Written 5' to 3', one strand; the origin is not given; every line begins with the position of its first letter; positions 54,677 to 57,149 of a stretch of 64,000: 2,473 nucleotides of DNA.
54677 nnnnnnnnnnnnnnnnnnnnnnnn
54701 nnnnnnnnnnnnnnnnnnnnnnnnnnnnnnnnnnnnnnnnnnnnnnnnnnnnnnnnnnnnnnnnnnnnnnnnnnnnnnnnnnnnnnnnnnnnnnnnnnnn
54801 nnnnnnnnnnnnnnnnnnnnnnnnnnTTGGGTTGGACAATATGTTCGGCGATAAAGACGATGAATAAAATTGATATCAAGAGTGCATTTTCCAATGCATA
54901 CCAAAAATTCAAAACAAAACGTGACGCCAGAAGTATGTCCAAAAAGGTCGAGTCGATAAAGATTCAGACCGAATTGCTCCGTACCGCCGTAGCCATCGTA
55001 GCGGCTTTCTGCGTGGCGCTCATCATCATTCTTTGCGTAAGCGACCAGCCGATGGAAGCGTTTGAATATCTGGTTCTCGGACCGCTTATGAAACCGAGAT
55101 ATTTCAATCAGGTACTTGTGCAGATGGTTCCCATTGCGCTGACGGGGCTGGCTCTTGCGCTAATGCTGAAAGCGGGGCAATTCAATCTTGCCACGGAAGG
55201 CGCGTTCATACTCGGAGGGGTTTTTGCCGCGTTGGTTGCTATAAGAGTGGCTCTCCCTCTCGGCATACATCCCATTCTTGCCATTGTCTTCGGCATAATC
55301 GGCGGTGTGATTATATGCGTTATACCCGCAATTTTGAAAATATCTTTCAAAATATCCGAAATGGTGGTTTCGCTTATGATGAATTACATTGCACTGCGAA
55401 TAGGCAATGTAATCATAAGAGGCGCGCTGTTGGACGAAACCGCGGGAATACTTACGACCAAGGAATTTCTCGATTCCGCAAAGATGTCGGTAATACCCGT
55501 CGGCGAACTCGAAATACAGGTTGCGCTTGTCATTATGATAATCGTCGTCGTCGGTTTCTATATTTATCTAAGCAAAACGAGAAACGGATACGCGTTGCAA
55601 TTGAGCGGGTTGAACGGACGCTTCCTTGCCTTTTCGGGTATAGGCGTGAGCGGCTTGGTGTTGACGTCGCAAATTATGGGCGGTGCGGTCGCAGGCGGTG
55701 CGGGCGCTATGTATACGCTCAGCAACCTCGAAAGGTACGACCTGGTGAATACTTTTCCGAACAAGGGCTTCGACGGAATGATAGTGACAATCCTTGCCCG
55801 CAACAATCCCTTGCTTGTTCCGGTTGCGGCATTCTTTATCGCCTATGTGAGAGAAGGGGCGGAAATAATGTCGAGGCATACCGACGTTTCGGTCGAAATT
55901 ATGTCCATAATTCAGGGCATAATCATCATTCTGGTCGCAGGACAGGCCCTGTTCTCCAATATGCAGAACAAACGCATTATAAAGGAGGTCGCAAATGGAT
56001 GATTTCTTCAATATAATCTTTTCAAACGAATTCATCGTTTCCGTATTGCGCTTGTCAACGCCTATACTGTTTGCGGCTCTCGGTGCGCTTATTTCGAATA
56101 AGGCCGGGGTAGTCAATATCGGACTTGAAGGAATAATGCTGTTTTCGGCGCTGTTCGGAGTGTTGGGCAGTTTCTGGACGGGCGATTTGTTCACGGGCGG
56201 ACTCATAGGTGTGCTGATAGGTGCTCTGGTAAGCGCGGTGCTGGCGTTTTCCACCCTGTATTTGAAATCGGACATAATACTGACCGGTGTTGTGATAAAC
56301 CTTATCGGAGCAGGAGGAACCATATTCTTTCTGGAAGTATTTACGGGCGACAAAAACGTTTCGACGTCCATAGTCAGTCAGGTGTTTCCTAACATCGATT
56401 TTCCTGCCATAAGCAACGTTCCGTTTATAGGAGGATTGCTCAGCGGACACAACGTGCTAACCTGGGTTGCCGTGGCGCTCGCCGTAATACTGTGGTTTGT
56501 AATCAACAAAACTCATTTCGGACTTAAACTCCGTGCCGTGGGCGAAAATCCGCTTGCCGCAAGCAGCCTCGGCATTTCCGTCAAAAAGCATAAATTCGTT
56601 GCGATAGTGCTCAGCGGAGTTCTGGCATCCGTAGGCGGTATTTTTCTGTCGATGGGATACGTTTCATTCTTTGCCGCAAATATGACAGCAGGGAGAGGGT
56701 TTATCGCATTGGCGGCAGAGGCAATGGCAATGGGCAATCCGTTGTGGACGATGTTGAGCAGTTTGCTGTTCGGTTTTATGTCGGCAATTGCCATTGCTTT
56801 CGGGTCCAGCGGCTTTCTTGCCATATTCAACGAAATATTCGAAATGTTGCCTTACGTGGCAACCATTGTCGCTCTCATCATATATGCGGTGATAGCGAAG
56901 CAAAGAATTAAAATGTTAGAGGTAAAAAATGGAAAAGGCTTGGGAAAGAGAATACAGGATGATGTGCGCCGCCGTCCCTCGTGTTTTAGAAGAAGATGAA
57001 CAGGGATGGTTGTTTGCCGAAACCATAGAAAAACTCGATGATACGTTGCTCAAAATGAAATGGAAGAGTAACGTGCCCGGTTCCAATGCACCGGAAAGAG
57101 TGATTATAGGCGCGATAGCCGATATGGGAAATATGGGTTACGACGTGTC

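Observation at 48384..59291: LacI-gated locus that may be an uncharacterised riboside-scavenging system (ABC-type counterpart of E. coli yegTUV)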

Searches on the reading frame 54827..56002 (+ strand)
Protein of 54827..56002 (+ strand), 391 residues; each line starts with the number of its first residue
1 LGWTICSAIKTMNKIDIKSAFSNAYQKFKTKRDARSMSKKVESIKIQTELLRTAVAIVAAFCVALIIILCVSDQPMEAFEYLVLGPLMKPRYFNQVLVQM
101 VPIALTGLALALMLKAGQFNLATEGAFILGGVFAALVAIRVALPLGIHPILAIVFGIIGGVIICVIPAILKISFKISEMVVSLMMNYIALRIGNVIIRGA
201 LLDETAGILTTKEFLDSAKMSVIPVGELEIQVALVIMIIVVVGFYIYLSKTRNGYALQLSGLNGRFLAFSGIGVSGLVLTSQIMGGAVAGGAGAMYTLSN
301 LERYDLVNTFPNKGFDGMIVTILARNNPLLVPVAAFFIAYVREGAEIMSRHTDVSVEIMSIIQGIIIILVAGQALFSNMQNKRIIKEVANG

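Call 3: search_protein_families(library=pfam, proteins=[window:54827-56002:+], max_evalue=0.01)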
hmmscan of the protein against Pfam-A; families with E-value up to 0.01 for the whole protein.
window:54827-56002:+ (391 aa): 1 family
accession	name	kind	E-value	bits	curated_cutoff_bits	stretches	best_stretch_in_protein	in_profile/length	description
PF02653.21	BPD_transp_2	-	1.4e-30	106.8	26.8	1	95-370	4-268/269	Branched-chain amino acid transport system / permease component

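Call 4: search_protein_families(library=ncbifam, proteins=[window:54827-56002:+], max_evalue=0.01)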
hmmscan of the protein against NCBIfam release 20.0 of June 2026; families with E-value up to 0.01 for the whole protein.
window:54827-56002:+ (391 aa): 1 family
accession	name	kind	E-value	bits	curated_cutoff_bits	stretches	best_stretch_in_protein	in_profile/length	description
NF047929.1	ABC_B6_perm_2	equivalog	3.2e-33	115.3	400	1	50-372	3-324/337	putative B6 ABC transporter permease subunit 2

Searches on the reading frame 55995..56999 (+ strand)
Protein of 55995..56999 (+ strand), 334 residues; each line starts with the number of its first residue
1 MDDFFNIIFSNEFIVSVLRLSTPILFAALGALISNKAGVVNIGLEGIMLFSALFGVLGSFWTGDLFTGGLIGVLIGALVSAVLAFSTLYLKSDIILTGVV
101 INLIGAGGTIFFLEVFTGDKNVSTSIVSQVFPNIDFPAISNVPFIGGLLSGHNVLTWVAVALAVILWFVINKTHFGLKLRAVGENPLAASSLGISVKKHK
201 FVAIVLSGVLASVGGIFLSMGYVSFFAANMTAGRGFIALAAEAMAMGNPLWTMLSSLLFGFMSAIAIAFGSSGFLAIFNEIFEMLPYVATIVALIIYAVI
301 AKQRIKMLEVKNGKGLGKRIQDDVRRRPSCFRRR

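Call 3: search_protein_families(library=pfam, proteins=[window:55995-56999:+], max_evalue=0.01)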
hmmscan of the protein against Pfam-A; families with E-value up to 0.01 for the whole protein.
window:55995-56999:+ (334 aa): 1 family
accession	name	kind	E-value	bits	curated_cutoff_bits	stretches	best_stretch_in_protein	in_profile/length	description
PF02653.21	BPD_transp_2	-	2e-34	119.4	26.8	1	14-294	2-269/269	Branched-chain amino acid transport system / permease component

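Call 4: search_protein_families(library=ncbifam, proteins=[window:55995-56999:+], max_evalue=0.01)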
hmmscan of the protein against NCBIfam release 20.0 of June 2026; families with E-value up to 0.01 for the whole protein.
window:55995-56999:+ (334 aa): 11 families
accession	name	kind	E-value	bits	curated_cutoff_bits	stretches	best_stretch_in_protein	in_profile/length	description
NF047928.1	ABC_B6_perm_1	equivalog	1e-45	156.3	465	1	1-301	1-296/311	putative B6 ABC transporter permease subunit 1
NF047929.1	ABC_B6_perm_2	equivalog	1.7e-10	40.6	400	1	15-239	47-270/337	putative B6 ABC transporter permease subunit 2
NF011961.0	PRK15432.1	equivalog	5e-07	29.3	388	1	153-241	160-247/344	autoinducer 2 ABC transporter permease LsrC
NF040906.3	GguB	equivalog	2.1e-06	27.2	450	1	154-236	223-305/375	multiple monosaccharide ABC transporter permease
NF007014.0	PRK09478.1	equivalog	2.7e-06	27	386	1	87-232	129-262/336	galactose/methyl galactoside ABC transporter permease MglC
NF008630.0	PRK11618.1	equivalog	1e-05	24.9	363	1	153-268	161-276/331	galactofuranose ABC transporter, permease protein YjfF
NF008441.0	PRK11285.1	equivalog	8.7e-05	21.8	378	1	152-220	178-246/333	L-arabinose ABC transporter permease AraH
NF007252.0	PRK09699.1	equivalog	0.0003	20.2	396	1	40-247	72-268/326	D-allose ABC transporter permease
NF007067.0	PRK09512.1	equivalog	0.00032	20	398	1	146-269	166-287/321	ribose ABC transporter permease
TIGR03409.1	urea_trans_UrtB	equivalog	0.00069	19.3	250.3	1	155-220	147-212/291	urea ABC transporter permease subunit UrtB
NF041862.1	YtfT_transport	equivalog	0.0011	18.2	535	1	155-268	181-293/339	galactofuranose ABC transporter, ATP-binding protein YtfT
